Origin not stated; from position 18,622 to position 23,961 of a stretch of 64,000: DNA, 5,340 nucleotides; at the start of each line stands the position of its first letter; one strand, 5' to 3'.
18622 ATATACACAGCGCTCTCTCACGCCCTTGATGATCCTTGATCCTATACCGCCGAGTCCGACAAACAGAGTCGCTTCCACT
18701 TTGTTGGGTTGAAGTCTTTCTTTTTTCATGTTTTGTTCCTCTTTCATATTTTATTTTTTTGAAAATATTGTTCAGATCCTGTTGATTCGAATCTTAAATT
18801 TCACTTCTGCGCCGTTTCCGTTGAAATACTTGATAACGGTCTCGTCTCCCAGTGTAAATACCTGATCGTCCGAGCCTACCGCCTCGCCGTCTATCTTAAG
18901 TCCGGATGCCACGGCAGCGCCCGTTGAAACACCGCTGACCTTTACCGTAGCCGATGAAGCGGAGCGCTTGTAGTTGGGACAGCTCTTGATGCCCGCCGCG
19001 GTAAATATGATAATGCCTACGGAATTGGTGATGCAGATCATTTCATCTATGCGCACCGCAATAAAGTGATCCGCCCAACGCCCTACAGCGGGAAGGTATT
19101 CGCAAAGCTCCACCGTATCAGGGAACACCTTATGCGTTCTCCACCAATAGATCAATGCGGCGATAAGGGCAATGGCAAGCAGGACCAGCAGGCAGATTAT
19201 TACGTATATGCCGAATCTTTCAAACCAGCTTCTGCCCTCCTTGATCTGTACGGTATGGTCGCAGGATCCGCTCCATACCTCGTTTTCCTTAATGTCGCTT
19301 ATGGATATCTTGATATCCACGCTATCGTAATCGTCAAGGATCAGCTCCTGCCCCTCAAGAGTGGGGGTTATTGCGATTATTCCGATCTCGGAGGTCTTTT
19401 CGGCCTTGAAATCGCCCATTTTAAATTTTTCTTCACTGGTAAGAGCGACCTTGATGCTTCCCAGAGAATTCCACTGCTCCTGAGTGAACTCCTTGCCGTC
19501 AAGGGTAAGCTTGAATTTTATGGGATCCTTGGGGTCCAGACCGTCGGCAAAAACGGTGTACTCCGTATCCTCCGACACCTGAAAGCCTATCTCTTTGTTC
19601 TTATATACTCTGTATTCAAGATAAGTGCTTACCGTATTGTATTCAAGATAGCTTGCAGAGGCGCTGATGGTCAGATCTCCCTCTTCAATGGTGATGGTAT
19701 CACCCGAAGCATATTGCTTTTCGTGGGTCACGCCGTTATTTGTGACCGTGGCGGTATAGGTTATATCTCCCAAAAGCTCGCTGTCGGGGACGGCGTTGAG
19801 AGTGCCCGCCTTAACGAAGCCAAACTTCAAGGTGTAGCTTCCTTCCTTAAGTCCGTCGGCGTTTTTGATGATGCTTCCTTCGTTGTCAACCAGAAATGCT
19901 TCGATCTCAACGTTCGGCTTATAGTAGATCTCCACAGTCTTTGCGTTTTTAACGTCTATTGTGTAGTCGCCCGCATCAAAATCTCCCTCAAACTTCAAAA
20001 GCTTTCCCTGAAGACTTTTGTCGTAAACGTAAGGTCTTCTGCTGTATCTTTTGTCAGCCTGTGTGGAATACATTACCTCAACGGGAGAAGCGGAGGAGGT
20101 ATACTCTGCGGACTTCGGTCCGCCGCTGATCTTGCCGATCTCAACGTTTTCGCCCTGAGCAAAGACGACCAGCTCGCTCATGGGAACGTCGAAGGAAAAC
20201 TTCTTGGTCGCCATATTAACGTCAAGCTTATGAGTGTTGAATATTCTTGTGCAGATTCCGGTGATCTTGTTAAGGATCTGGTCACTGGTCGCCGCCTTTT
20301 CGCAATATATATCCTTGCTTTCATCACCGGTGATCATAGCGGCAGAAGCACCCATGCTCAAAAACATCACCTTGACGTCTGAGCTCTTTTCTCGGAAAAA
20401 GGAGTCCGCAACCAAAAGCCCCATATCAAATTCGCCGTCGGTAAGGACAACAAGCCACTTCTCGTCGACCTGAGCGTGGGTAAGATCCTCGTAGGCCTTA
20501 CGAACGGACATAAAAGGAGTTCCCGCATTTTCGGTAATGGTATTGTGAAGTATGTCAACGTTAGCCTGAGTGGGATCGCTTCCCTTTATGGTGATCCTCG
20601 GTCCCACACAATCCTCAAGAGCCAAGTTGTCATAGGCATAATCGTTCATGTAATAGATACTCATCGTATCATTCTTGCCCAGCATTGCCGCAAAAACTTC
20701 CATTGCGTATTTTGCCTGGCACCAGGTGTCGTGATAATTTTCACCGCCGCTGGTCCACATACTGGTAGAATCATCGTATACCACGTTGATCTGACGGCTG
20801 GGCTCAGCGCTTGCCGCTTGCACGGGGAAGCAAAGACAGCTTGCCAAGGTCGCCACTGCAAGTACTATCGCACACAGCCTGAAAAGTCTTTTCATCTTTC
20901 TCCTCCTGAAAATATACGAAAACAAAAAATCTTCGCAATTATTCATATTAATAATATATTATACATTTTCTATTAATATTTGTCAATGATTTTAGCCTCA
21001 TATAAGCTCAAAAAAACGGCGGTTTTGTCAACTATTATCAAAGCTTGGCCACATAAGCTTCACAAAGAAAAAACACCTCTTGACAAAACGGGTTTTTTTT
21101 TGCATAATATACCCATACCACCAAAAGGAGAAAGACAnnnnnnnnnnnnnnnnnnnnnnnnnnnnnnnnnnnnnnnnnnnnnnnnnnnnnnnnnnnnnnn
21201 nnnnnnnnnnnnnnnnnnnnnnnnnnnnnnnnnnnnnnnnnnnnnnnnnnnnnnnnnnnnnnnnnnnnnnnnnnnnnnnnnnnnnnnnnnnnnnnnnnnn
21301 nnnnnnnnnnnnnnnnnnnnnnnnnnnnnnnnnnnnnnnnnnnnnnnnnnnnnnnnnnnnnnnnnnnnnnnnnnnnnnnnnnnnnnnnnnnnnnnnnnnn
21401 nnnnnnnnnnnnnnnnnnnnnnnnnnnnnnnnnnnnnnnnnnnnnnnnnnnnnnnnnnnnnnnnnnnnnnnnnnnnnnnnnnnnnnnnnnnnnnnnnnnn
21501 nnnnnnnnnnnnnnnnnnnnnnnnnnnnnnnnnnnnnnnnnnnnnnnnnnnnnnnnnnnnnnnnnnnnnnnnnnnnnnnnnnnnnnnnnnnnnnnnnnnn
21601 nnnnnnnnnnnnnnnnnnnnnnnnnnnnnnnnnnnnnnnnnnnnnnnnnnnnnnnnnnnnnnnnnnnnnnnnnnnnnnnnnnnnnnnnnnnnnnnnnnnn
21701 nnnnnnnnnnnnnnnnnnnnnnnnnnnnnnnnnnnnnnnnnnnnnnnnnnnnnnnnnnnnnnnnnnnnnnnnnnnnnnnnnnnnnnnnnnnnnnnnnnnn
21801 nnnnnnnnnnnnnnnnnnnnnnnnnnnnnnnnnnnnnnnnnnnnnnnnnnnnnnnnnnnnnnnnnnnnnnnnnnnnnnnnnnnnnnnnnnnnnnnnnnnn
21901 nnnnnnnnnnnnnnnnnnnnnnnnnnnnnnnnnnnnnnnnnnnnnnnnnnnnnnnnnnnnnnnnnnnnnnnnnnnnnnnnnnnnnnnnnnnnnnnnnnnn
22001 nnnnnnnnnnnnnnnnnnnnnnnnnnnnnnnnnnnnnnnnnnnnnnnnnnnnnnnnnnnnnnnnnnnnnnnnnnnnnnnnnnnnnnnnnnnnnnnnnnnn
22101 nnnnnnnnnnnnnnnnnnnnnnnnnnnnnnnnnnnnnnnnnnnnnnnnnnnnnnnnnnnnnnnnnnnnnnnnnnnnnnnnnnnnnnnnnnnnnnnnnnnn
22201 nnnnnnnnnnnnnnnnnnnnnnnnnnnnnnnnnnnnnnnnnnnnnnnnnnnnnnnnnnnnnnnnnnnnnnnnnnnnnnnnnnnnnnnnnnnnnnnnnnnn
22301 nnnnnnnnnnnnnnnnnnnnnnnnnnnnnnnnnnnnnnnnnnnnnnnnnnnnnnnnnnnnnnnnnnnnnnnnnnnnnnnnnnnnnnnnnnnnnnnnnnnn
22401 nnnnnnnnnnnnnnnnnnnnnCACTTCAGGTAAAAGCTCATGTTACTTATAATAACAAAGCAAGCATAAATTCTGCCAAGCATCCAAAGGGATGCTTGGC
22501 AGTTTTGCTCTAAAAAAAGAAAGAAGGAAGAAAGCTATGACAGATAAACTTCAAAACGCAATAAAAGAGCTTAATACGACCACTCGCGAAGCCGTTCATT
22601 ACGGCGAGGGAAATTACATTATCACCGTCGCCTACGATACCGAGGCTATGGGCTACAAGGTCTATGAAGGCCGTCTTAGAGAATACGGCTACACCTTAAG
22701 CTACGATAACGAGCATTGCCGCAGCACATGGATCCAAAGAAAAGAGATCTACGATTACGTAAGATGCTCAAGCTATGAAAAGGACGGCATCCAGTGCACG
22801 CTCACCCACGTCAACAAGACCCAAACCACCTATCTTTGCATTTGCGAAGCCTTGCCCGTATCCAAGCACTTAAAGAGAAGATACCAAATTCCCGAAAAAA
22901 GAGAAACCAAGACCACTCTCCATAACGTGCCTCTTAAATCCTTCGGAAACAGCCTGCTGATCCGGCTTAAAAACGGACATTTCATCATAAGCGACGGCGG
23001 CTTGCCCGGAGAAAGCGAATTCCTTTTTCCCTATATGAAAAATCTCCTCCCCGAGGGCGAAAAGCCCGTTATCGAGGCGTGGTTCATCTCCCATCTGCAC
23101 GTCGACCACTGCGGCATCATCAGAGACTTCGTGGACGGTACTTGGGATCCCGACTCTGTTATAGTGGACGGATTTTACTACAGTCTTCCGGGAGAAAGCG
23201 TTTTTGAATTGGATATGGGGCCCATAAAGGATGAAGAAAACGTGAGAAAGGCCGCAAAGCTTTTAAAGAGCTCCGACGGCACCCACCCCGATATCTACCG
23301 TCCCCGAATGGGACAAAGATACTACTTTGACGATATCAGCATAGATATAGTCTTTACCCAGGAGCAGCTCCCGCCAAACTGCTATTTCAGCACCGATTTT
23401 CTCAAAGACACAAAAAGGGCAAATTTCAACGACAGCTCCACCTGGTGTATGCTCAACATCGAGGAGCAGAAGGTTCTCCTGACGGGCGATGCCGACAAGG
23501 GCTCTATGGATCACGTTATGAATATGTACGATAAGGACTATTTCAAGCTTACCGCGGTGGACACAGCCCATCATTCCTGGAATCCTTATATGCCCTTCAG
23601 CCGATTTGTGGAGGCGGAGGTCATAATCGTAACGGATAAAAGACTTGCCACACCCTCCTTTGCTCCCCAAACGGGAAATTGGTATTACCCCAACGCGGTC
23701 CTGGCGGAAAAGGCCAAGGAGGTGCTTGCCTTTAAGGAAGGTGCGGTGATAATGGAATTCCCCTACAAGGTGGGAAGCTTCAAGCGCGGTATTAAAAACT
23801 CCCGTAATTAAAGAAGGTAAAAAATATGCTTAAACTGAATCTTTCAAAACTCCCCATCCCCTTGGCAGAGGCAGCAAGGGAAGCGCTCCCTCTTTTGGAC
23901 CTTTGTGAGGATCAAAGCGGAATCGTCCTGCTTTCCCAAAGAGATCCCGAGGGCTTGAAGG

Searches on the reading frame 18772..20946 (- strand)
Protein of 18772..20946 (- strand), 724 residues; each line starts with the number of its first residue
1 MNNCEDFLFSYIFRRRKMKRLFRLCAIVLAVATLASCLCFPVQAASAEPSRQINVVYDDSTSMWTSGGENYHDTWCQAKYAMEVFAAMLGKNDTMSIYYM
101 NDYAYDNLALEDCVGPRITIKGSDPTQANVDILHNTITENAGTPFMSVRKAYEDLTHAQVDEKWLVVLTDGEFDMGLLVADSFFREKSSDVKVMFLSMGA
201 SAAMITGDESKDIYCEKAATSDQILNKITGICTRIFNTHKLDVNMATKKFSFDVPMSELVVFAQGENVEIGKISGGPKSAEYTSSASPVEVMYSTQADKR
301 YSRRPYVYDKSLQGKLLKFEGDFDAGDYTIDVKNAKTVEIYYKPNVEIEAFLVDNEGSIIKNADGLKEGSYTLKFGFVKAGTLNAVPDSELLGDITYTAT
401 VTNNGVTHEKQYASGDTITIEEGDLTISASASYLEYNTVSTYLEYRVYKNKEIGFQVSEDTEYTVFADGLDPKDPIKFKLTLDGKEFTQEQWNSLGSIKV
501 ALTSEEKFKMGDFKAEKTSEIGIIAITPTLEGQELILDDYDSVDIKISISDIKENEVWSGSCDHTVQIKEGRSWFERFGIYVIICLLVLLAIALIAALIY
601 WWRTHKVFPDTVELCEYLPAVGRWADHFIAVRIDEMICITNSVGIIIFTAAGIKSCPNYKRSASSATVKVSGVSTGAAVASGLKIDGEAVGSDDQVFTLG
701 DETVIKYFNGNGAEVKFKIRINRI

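Call 5: search_protein_families(library=pfam, proteins=[window:18772-20946:-], max_evalue=0.01)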
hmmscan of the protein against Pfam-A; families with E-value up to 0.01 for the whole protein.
window:18772-20946:- (724 aa): 1 family
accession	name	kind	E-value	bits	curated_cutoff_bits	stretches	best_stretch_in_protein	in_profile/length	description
PF13520.12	AA_permease_2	-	0.0084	15.5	27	1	574-679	139-230/427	Amino acid permease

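Call 6: search_protein_families(library=ncbifam, proteins=[window:18772-20946:-], max_evalue=0.01)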
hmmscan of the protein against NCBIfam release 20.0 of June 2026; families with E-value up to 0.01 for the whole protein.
window:18772-20946:- (724 aa): 1 family
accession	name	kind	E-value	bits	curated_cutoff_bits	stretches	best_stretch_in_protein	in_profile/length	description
NF005839.0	PRK07756.1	equivalog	0.0043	17.3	163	0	34-110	16-93/122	NADH-quinone oxidoreductase subunit A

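Call 7: search_protein_families(library=padloc, proteins=[window:18772-20946:-], max_evalue=0.01)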
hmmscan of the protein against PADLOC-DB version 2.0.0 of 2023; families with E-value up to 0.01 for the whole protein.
window:18772-20946:- (724 aa): 0 families

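Call 45: search_protein_families(library=pfam, proteins=[window:18775-20946:-], max_evalue=5)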
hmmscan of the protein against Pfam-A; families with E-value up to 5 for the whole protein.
window:18775-20946:- (724 aa): 4 families
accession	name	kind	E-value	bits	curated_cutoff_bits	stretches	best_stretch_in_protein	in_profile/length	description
PF13520.12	AA_permease_2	-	0.0084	15.5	27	1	574-679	139-230/427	Amino acid permease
PF13800.11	Sigma_reg_N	-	0.11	13.3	26.3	0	12-39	3-30/91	Sigma factor regulator N-terminal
PF20579.4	LapA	-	0.13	13.1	27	1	383-431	7-56/99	LapA domain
PF11779.13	SPT_ssu-like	-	0.65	10.1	29.8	1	574-601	22-47/54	Small subunit of serine palmitoyltransferase-like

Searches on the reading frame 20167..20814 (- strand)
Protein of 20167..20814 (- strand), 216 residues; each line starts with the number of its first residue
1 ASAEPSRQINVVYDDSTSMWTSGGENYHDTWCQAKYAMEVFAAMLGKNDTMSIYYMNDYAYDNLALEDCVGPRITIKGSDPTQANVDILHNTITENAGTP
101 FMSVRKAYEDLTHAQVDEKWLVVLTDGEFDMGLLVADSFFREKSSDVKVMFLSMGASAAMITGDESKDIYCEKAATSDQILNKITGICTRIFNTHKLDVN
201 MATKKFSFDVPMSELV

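Call 82: search_solved_structures(query=window:20167-20814:-, max_evalue=10, show_alignments=2)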
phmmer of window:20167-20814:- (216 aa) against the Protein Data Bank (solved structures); distinct sequences matched with E-value up to 10: 1.
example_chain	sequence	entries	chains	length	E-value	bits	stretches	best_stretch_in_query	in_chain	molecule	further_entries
3lfh_A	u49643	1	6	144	1.3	12.1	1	117-181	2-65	Phosphotransferase system, mannose/fructose-specific component IIA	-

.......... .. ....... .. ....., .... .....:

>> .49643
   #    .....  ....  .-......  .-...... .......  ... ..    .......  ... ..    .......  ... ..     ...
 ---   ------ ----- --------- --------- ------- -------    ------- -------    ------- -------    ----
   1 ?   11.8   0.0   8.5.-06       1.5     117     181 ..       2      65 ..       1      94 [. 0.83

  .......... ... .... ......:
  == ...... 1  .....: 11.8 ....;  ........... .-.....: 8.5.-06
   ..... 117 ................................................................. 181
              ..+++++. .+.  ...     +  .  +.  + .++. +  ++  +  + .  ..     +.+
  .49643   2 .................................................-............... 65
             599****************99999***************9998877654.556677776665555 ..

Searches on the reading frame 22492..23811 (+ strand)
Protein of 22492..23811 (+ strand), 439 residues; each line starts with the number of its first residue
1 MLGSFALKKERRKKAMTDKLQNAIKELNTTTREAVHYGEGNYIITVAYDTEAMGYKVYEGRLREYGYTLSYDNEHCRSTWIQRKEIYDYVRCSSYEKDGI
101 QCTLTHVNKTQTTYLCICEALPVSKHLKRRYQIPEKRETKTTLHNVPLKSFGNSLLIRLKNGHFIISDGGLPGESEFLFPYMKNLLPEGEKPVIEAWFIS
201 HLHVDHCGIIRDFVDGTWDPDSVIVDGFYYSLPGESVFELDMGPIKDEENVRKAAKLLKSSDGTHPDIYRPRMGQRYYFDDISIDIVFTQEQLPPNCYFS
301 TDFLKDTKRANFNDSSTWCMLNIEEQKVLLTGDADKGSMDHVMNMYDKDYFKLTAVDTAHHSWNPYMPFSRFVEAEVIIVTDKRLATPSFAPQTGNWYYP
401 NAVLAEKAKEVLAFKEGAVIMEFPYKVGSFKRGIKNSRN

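Call 8: search_protein_families(library=pfam, proteins=[window:22492-23811:+], max_evalue=0.001)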
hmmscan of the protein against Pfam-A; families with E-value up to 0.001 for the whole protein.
window:22492-23811:+ (439 aa): 1 family
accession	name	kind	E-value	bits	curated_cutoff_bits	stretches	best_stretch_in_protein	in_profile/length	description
PF00753.33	Lactamase_B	-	1.1e-06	29.2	22.7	1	151-244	5-94/196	Metallo-beta-lactamase superfamily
